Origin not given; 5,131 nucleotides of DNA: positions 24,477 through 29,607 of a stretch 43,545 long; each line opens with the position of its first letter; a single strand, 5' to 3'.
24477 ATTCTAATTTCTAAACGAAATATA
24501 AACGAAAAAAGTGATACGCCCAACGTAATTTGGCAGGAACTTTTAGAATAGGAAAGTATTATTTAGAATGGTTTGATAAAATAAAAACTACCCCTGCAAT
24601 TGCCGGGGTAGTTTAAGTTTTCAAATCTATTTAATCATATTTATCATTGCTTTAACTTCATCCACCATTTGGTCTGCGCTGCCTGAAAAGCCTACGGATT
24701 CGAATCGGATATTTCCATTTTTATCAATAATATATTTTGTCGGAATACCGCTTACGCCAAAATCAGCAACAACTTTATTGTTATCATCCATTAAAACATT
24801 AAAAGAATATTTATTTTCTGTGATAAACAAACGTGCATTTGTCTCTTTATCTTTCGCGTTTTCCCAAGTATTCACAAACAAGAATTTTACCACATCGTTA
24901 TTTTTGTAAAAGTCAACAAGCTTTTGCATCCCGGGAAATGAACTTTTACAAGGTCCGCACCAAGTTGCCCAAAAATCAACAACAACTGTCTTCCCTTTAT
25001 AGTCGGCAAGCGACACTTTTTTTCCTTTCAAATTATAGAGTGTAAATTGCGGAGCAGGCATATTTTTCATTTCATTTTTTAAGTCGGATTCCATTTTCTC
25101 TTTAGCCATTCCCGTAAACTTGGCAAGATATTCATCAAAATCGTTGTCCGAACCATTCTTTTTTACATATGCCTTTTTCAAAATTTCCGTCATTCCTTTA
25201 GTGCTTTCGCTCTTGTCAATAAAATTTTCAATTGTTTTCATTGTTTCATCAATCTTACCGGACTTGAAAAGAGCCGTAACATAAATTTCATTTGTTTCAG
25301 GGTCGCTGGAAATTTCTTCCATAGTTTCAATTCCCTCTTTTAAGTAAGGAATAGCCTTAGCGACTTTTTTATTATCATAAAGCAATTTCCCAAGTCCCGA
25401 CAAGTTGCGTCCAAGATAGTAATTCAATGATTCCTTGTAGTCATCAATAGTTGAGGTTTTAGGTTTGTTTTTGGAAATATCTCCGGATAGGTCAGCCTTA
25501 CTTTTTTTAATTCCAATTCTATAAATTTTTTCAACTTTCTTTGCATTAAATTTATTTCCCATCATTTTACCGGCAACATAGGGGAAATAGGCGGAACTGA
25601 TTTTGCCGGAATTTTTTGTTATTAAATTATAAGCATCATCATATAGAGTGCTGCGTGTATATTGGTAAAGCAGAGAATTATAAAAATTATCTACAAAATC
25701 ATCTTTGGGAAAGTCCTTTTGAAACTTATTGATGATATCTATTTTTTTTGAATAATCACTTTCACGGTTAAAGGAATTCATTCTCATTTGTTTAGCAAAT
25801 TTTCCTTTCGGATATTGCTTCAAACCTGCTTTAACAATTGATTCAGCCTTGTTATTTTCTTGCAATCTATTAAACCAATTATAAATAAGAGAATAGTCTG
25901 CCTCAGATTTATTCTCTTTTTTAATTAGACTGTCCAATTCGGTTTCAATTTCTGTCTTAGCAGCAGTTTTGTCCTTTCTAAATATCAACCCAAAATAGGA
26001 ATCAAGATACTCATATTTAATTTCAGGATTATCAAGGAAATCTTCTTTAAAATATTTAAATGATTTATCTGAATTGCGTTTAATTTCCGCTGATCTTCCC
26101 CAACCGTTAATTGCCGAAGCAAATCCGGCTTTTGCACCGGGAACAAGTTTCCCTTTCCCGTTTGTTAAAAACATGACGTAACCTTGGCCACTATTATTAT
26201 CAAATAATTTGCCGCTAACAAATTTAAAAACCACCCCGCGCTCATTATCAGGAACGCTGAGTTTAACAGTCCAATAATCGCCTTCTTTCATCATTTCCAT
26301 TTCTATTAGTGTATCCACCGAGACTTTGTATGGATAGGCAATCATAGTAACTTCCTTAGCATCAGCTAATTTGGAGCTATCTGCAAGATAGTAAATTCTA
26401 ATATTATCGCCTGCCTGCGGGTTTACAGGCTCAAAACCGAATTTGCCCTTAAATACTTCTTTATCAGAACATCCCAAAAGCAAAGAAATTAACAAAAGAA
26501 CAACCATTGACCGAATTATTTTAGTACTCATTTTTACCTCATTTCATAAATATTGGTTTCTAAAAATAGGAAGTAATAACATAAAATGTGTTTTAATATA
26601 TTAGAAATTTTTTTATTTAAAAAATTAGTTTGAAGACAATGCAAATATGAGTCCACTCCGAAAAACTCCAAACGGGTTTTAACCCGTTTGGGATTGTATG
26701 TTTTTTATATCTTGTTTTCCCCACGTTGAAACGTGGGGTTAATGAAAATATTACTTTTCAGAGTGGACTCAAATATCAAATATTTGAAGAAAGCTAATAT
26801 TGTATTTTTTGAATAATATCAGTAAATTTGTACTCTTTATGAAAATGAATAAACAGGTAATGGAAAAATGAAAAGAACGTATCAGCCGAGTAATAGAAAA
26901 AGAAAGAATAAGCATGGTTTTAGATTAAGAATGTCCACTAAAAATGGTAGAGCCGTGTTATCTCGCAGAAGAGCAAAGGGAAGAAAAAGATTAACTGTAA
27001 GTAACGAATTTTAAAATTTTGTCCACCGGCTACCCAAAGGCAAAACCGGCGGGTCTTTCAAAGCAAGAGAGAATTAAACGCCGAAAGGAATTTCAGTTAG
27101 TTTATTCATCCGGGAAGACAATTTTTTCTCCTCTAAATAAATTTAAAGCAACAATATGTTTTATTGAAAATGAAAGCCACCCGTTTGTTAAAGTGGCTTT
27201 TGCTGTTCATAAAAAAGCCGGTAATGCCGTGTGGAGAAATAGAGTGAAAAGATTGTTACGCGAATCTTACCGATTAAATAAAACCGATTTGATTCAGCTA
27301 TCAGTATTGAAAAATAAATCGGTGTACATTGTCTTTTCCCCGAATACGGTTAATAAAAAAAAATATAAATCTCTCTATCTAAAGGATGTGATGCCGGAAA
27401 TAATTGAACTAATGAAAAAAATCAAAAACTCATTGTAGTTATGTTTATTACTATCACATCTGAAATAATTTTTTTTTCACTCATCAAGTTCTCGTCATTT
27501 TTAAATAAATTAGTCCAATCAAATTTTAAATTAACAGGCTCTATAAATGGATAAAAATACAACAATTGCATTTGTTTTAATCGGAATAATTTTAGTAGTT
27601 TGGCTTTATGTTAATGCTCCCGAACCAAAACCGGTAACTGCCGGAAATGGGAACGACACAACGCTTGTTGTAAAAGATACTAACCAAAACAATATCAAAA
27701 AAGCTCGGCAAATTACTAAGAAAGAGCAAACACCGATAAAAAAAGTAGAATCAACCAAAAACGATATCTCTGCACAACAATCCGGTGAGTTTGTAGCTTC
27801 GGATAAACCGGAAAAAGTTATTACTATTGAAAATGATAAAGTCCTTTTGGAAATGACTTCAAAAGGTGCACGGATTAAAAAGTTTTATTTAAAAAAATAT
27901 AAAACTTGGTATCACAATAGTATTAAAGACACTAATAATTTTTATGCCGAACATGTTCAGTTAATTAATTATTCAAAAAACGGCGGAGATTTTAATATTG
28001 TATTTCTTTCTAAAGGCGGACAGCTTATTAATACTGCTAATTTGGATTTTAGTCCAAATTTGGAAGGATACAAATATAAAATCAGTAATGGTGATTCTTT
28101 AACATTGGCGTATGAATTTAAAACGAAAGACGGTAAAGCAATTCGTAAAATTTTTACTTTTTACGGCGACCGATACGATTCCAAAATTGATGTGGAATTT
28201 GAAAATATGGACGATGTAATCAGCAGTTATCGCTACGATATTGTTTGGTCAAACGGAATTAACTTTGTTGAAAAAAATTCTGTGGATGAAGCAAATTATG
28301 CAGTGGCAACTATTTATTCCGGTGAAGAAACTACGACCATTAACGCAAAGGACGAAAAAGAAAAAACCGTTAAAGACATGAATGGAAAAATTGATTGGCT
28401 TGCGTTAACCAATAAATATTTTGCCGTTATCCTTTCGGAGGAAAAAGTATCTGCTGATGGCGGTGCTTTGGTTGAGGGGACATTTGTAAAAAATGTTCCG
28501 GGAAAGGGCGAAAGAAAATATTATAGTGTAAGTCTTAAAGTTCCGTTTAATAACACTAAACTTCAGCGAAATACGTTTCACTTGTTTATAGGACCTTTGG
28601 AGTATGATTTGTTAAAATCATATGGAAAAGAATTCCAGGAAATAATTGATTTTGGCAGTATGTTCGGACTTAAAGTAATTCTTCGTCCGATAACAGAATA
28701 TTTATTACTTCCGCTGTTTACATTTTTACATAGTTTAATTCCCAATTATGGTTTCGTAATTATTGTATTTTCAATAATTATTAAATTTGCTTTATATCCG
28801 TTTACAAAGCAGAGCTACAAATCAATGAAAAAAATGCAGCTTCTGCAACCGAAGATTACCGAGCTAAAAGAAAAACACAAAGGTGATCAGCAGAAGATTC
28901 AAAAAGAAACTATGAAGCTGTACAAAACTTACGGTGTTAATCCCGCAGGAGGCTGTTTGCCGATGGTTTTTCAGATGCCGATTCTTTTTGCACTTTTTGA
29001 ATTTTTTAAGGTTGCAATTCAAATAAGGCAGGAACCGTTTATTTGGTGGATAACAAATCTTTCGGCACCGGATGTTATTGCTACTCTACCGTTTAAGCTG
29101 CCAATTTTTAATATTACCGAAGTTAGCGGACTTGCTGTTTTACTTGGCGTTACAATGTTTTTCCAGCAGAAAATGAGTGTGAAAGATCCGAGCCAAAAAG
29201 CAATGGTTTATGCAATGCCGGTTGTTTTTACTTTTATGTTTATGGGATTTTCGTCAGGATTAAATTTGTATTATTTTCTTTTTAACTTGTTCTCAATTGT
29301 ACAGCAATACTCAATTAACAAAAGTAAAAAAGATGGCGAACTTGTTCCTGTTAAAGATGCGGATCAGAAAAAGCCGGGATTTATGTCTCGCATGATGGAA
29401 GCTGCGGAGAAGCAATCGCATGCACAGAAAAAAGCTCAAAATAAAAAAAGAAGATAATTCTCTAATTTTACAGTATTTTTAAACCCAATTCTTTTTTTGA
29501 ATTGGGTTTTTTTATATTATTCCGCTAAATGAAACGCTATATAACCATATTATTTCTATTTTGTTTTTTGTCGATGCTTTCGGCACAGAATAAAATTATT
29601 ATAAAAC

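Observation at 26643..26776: Divergent MITE copy 3 upstream of rpmH: compensatory substitutions preserve both internal hairpins and the TIR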

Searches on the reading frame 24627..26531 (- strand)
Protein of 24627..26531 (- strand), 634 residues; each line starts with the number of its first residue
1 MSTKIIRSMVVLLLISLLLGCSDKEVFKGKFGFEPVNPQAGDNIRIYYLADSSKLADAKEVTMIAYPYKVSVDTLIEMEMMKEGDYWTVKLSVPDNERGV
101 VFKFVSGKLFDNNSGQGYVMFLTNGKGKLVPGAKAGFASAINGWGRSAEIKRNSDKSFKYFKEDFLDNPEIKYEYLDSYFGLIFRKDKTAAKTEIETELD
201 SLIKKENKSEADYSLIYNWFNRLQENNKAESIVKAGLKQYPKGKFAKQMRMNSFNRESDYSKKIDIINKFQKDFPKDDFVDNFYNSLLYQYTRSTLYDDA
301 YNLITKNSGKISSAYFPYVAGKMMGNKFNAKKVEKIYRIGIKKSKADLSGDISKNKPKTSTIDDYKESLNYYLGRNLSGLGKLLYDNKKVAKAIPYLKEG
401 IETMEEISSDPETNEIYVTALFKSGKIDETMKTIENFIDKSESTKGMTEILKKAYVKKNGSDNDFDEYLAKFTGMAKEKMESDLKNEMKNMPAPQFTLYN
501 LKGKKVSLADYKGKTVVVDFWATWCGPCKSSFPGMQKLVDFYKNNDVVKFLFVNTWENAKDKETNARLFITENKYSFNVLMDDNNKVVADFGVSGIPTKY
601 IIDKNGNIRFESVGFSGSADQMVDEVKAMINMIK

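Call 21: search_protein_families(library=pfam, proteins=[window:24627-26531:-])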
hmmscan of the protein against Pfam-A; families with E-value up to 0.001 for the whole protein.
window:24627-26531:- (634 aa): 5 families
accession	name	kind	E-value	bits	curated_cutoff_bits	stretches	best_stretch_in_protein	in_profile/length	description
PF00578.27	AhpC-TSA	-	1.2e-23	83.8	26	1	492-610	4-123/124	AhpC/TSA family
PF08534.16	Redoxin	-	5.6e-23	81.8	26.6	1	489-617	2-137/148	Redoxin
PF13905.12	Thioredoxin_8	-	7.4e-14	52.3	27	1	513-608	1-94/94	Thioredoxin-like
PF00085.26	Thioredoxin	-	8.2e-13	48.7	23.5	1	513-560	18-63/103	Thioredoxin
PF13098.12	Thioredoxin_2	-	2.8e-08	34.5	27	1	512-621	4-99/104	Thioredoxin-like domain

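Call 35: find_homologous_proteins(query=window:24627-26531:-, max_evalue=1e-30)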
Query window:24627-26531:- (634 aa): 7 proteins with E <= 1e-30 among 8000 candidates.
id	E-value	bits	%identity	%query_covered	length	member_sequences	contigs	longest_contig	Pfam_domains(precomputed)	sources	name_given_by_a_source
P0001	0.0e+0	1407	100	100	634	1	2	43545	PF00085.27,PF08534.17,PF13905.13,PF13098.14,PF00578.28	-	-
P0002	0.0e+0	1012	71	100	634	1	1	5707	PF00085.27,PF08534.17,PF13905.13,PF13098.14,PF00578.28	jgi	-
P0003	2.8e-266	903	62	100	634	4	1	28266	PF00085.27,PF08534.17,PF13905.13,PF13098.14,PF00578.28,PF13428.13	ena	-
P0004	3.4e-264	896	62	100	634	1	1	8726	PF00085.27,PF08534.17,PF13905.13,PF13098.14,PF00578.28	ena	-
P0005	1.4e-210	719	71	72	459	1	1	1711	PF00085.27,PF08534.17,PF13905.13,PF13098.14,PF00578.28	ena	-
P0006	2.5e-167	576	44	100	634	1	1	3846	PF00085.27,PF08534.17,PF13905.13,PF13098.14,PF00578.28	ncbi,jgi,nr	ncbi:MAG: redoxin domain-containing protein [Chlorobi bacterium]|nr:redoxin domain-containing protei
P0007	8.4e-145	502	40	99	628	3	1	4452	PF00085.27,PF08534.17,PF13905.13,PF13098.14,PF00578.28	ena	-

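Call 36: find_encoding_contigs(protein=P0002, flank=6000, max_places=3)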
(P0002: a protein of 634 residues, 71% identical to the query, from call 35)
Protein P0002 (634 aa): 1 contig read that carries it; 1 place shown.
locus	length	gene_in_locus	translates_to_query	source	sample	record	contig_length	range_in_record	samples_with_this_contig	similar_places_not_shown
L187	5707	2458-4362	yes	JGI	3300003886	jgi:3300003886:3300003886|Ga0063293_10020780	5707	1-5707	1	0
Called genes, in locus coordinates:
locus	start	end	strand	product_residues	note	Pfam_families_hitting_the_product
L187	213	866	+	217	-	PF00702:Hydrolase, PF12710:HAD (weak), PF13419:HAD_2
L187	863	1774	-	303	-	PF01497:Peripla_BP_2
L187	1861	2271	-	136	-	PF09969:DUF2203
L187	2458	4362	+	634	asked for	PF00578:AhpC-TSA, PF08534:Redoxin, PF00085:Thioredoxin, PF13098:Thioredoxin_2, PF13905:Thioredoxin_8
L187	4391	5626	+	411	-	PF06245:DUF1015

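Call 37: find_encoding_contigs(protein=P0003, flank=6000, max_places=3)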
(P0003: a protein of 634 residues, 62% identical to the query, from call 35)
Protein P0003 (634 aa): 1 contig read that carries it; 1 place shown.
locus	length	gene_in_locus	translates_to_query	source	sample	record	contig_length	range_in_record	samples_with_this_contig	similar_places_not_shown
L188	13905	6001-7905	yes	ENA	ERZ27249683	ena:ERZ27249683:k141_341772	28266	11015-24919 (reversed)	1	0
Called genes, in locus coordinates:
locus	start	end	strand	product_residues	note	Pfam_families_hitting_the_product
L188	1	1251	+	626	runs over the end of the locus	PF01433:Peptidase_M1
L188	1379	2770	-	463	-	PF00072:Response_reg, PF00158:Sigma54_activat, PF14532:Sigma54_activ_2, PF07728:AAA_5, PF25601:AAA_lid_14, PF02954:HTH_8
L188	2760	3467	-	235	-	PF00512:HisKA, PF02518:HATPase_c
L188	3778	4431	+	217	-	PF00702:Hydrolase, PF13419:HAD_2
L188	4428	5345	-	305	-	PF01497:Peripla_BP_2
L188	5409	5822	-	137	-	PF09969:DUF2203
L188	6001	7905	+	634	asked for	PF13428:TPR_14 (faint), PF00578:AhpC-TSA, PF08534:Redoxin, PF00085:Thioredoxin, PF13098:Thioredoxin_2 (weak), PF13905:Thioredoxin_8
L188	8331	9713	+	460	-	PF02985:HEAT (faint), PF13646:HEAT_2 (weak)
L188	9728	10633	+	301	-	PF03705:CheR_N, PF08242:Methyltransf_12 (faint), PF01739:CheR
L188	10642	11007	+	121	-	PF00072:Response_reg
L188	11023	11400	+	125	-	PF00072:Response_reg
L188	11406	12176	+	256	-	PF04344:CheZ (weak), PF28017:CheZ_Pase (weak)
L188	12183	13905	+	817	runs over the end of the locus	PF01627:Hpt, PF02895:H-kinase_dim, PF02518:HATPase_c, PF01584:CheW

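Call 38: find_encoding_contigs(protein=P0004, flank=6000, max_places=3)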
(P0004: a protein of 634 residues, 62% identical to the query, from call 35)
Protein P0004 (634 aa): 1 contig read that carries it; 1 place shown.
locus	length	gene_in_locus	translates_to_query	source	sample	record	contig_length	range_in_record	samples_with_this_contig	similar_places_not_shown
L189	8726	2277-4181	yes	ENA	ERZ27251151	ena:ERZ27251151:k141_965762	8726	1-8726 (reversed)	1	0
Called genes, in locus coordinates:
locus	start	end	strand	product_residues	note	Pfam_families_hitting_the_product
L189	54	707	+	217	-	PF00702:Hydrolase, PF13419:HAD_2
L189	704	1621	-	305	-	PF01497:Peripla_BP_2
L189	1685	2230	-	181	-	PF09969:DUF2203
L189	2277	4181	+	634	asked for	PF00578:AhpC-TSA, PF08534:Redoxin, PF00085:Thioredoxin, PF13098:Thioredoxin_2 (weak), PF13905:Thioredoxin_8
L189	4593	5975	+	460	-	PF02985:HEAT (faint), PF13646:HEAT_2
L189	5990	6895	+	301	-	PF03705:CheR_N, PF01739:CheR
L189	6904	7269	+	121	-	PF00072:Response_reg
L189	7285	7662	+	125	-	PF00072:Response_reg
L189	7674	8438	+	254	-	PF04344:CheZ, PF28017:CheZ_Pase (weak)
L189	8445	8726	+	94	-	?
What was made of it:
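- The TlpA-like gene has a different upstream neighbour in relatives (calls 36-38), so the junction is young.
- Tried and rejected: Relatives of the TlpA-like gene have DUF2203, not rpmH, as the upstream neighbour (calls 35-38).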

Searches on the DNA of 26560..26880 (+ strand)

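Call 46: search_dna_similar(query=window:26643-26776:+, collection=plasmids, mode=distant, max_evalue=10, max_rows=15)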
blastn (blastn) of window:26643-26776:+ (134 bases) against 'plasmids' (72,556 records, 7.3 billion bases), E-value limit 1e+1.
Records with a match: 4; places in all: 4; records where one place covers at least 80% of the query: 0.
Best place of each record, by identity: 95-99% 1; 90-95% 2; 80-90% 1.
By first word of the organism name: Priestia 2; Arsenophonus 1; Klebsiella 1.
By predicted mobility (MOB-suite, as given by PLSDB): non-mobilizable 3; conjugative 1.
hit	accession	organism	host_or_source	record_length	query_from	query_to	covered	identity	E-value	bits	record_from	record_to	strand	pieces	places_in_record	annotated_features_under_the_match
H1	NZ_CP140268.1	Priestia megaterium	Single cell,ginseng rhizosphere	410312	87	118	24%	87.5%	3e-1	41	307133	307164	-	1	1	(Fe-S)-binding protein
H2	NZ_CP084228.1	Arsenophonus apicola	Apis mellifera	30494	51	75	19%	92.0%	4e+0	37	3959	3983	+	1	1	none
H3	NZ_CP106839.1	Klebsiella michiganensis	mixed culture,fishpond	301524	96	120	19%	92.0%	4e+0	37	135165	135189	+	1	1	histidine phosphatase family protein | LacI family DNA-binding transcriptional regulator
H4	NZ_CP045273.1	Priestia megaterium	pure culture,Paper surface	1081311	97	120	18%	95.8%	1e+0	40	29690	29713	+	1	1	none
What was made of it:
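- Tried and rejected: Plasmids by blastn (call 46), which gave only chance hits.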

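Call 61: search_rna_families(source=window, start=26560, end=26880, threshold=evalue, max_evalue=1)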
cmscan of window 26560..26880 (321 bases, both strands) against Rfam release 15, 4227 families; matches with E-value up to 1: 3.
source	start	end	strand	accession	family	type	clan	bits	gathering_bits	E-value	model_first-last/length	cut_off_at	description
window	26562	26700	+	RF01470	rli38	Gene; sRNA;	-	22.6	49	0.52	1-150/150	no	Listeria sRNA rli38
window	26596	26742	-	RF02411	snoR138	Gene; snRNA; snoRNA; HACA-box;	-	18.4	44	0.25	1-154/154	no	Small nucleolar RNA snoR138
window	26569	26694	+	RF02453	ncr952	Gene; sRNA;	-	16.2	100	0.21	1-143/143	no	Bacillus sRNA ncr952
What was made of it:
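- On Any Rfam RNA family: The best local matches score 16-23 bits against thresholds of 44-100 (call 61).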

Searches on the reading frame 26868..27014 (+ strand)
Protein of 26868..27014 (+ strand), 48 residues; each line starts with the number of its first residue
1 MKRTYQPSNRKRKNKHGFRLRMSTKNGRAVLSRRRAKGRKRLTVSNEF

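Call 21: search_protein_families(library=pfam, proteins=[window:26868-27014:+])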
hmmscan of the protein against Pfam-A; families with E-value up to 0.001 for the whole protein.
window:26868-27014:+ (48 aa): 1 family
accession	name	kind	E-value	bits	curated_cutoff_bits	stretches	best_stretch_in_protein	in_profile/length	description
PF00468.22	Ribosomal_L34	-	1.4e-24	86.2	25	1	1-44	1-44/44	Ribosomal protein L34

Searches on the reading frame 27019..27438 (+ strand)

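Call 21: search_protein_families(library=pfam, proteins=[window:27019-27438:+])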
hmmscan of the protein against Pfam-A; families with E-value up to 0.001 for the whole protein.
window:27019-27438:+ (139 aa): 1 family
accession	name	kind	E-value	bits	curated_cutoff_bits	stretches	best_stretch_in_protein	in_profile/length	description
PF00825.24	Ribonuclease_P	-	2.2e-18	66.7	22.3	1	13-118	1-96/109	Ribonuclease P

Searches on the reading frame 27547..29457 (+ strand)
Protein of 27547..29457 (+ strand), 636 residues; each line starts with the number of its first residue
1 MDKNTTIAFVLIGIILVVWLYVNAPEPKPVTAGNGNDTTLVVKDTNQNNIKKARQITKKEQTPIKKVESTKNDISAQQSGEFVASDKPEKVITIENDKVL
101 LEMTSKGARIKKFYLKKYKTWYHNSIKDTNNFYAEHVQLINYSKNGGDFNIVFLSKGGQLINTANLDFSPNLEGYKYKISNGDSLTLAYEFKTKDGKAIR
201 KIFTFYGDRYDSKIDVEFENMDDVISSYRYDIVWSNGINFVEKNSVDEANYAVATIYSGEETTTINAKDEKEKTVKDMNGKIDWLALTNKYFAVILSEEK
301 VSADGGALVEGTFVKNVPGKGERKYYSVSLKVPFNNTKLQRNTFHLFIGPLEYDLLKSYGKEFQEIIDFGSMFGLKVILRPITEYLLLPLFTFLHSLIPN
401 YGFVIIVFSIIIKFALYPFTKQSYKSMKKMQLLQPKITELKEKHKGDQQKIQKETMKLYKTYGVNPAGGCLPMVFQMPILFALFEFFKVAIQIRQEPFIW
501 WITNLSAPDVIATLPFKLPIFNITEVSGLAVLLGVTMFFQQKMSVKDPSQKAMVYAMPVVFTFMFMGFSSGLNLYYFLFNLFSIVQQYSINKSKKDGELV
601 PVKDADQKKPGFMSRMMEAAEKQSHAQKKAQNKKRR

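Call 21: search_protein_families(library=pfam, proteins=[window:27547-29457:+])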
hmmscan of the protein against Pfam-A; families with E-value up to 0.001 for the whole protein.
window:27547-29457:+ (636 aa): 2 families
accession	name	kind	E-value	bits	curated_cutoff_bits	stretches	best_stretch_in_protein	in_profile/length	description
PF02096.25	60KD_IMP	-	6.8e-59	198.9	35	1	401-592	1-163/163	60Kd inner membrane protein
PF14849.12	YidC_periplas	-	5.9e-24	85.9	24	1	92-382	2-280/283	YidC periplasmic domain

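Call 47: find_homologous_proteins(query=window:27547-29457:+, max_evalue=1e-60)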
Query window:27547-29457:+ (636 aa): 2417 proteins with E <= 1e-60 among 8000 candidates; the best 120 are listed.
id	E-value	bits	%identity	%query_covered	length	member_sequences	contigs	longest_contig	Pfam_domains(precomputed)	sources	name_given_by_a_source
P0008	0.0e+0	1422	100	100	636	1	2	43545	PF02096.27,PF14849.13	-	-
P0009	0.0e+0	1255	88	100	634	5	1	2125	PF02096.27,PF14849.13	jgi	-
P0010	0.0e+0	1208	83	100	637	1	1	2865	PF02096.27,PF14849.13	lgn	-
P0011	0.0e+0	1190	82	100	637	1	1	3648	PF02096.27,PF14849.13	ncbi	-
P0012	4.5e-279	945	66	100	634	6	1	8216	PF02096.27,PF14849.13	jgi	-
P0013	3.9e-257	873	62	100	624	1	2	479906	PF02096.27,PF14849.13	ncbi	-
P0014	5.8e-257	872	62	99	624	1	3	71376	PF02096.27,PF14849.13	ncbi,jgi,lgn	ncbi:MAG: membrane protein insertase YidC [Ignavibacteria bacterium]|jgi:YidC/Oxa1 family membrane p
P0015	6.5e-255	866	62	100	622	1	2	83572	PF02096.27,PF14849.13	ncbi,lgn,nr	ncbi:MAG: preprotein translocase YidC [Ignavibacteriae bacterium]|nr:MAG: preprotein translocase Yid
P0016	2.4e-254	864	63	100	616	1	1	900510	PF02096.27,PF14849.13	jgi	jgi:YidC/Oxa1 family membrane protein insertase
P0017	2.4e-254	864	63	100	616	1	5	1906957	PF02096.27,PF14849.13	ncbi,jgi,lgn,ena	jgi:YidC/Oxa1 family membrane protein insertase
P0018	1.9e-253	861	61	100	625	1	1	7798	PF02096.27,PF14849.13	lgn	-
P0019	3.8e-253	860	63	100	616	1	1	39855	PF02096.27,PF14849.13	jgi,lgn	jgi:YidC/Oxa1 family membrane protein insertase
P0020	4.0e-253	860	60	100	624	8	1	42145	PF02096.27,PF14849.13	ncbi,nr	ncbi:MAG: membrane protein insertase YidC [Melioribacteraceae bacterium]|nr:membrane protein inserta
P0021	4.7e-253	859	63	100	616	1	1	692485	PF02096.27,PF14849.13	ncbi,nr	ncbi:MAG: membrane protein insertase YidC [Melioribacteraceae bacterium]|nr:membrane protein inserta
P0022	8.8e-253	859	63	100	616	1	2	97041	PF02096.27,PF14849.13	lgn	-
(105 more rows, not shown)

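Call 48: find_encoding_contigs(protein=P0011, flank=4000, max_places=2)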
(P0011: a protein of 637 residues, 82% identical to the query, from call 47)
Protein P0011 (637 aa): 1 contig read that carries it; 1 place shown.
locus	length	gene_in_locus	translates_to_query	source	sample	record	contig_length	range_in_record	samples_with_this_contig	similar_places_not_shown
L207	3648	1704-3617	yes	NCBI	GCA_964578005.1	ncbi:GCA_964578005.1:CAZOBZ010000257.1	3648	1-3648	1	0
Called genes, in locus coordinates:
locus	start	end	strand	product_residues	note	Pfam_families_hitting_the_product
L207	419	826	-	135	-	-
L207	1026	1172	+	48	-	PF00468:Ribosomal_L34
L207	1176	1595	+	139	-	PF00825:Ribonuclease_P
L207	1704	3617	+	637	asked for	PF14849:YidC_periplas, PF02096:60KD_IMP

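Call 49: find_encoding_contigs(protein=P0010, flank=4000, max_places=2)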
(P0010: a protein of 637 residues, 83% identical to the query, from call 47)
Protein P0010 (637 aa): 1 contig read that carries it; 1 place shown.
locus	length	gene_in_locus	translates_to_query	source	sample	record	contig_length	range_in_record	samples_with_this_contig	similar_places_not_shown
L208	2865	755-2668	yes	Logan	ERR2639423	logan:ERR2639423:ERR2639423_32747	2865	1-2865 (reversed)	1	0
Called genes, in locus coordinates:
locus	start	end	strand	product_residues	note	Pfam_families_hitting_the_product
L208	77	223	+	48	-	PF00468:Ribosomal_L34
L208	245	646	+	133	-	PF00825:Ribonuclease_P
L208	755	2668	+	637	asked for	PF14849:YidC_periplas, PF02096:60KD_IMP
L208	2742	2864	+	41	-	?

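Call 50: find_encoding_contigs(protein=P0012, flank=4000, max_places=2)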
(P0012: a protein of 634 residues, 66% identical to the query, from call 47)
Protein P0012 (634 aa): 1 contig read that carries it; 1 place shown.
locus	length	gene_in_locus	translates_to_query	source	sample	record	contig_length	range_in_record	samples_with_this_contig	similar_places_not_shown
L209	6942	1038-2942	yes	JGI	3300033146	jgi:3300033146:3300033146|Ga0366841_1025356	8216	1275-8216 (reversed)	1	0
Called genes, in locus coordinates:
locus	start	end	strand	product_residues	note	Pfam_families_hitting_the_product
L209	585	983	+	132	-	PF00825:Ribonuclease_P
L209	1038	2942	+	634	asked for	PF14849:YidC_periplas, PF02096:60KD_IMP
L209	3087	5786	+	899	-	PF01734:Patatin, PF07244:POTRA (faint), PF01103:Omp85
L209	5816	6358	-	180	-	-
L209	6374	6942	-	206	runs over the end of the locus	-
